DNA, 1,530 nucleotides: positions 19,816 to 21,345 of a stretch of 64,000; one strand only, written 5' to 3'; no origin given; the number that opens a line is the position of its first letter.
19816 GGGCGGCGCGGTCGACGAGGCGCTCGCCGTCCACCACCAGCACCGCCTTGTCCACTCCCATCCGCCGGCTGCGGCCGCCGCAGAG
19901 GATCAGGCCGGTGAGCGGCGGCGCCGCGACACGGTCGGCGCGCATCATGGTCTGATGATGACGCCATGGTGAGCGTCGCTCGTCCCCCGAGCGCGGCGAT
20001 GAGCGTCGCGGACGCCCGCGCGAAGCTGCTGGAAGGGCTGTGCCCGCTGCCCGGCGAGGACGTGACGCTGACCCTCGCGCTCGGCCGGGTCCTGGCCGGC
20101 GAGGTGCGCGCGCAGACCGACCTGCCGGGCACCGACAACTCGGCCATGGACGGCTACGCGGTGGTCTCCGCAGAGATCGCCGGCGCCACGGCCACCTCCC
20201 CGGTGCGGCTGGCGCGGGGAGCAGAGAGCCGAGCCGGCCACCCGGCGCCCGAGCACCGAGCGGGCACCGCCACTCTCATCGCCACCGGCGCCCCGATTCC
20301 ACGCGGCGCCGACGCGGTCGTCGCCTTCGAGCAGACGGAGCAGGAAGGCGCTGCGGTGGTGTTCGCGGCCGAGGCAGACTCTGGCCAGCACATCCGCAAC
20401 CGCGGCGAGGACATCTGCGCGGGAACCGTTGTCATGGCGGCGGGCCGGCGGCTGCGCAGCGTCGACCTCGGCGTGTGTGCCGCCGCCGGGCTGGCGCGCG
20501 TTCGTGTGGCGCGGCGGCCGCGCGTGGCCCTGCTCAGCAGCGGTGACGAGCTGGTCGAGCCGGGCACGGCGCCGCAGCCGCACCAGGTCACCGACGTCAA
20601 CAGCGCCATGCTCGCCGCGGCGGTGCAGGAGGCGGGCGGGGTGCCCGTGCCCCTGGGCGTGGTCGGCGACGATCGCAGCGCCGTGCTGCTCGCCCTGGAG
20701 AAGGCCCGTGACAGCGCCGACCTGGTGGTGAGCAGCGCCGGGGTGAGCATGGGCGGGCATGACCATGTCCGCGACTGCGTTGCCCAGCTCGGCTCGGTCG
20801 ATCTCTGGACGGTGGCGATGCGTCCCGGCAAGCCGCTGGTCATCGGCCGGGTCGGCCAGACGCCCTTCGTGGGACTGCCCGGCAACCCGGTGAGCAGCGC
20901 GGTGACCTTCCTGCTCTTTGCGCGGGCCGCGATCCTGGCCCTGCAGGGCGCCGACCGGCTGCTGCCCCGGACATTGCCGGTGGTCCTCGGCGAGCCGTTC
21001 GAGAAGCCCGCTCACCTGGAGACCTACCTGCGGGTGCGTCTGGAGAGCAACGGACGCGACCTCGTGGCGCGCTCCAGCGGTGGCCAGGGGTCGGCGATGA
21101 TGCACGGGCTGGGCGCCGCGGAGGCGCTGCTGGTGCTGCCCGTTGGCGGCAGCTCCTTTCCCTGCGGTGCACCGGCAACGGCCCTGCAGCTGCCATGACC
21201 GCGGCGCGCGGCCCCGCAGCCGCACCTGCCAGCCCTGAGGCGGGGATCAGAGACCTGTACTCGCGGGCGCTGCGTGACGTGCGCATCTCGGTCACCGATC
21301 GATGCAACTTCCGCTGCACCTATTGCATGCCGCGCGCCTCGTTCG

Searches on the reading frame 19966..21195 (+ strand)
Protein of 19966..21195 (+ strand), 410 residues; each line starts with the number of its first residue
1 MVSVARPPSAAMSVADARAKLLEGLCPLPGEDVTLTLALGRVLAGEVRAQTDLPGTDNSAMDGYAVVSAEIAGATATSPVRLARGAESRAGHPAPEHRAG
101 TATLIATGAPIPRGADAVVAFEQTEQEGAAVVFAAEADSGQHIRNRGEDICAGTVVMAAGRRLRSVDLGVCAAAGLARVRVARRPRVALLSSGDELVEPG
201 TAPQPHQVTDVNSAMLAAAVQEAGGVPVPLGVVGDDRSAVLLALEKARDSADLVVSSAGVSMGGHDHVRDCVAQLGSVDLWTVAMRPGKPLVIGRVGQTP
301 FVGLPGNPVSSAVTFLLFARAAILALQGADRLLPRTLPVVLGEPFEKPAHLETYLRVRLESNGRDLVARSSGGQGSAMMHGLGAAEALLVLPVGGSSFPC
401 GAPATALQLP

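Call 76: search_protein_families(library=pfam, proteins=[window:19966-21195:+], max_evalue=0.00001)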
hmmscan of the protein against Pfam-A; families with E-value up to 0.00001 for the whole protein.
window:19966-21195:+ (410 aa): 3 families
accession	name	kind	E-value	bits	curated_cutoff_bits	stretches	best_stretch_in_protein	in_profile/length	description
PF03453.22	MoeA_N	-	5.2e-41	140.4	30.8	1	12-175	1-160/160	MoeA N-terminal region (domain I and II)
PF00994.29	MoCF_biosynth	-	4.5e-27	95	26.6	1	189-322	2-141/144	Probable molybdopterin binding domain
PF03454.20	MoeA_C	-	4e-09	37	22.1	1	339-404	2-67/72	MoeA C-terminal region (domain IV)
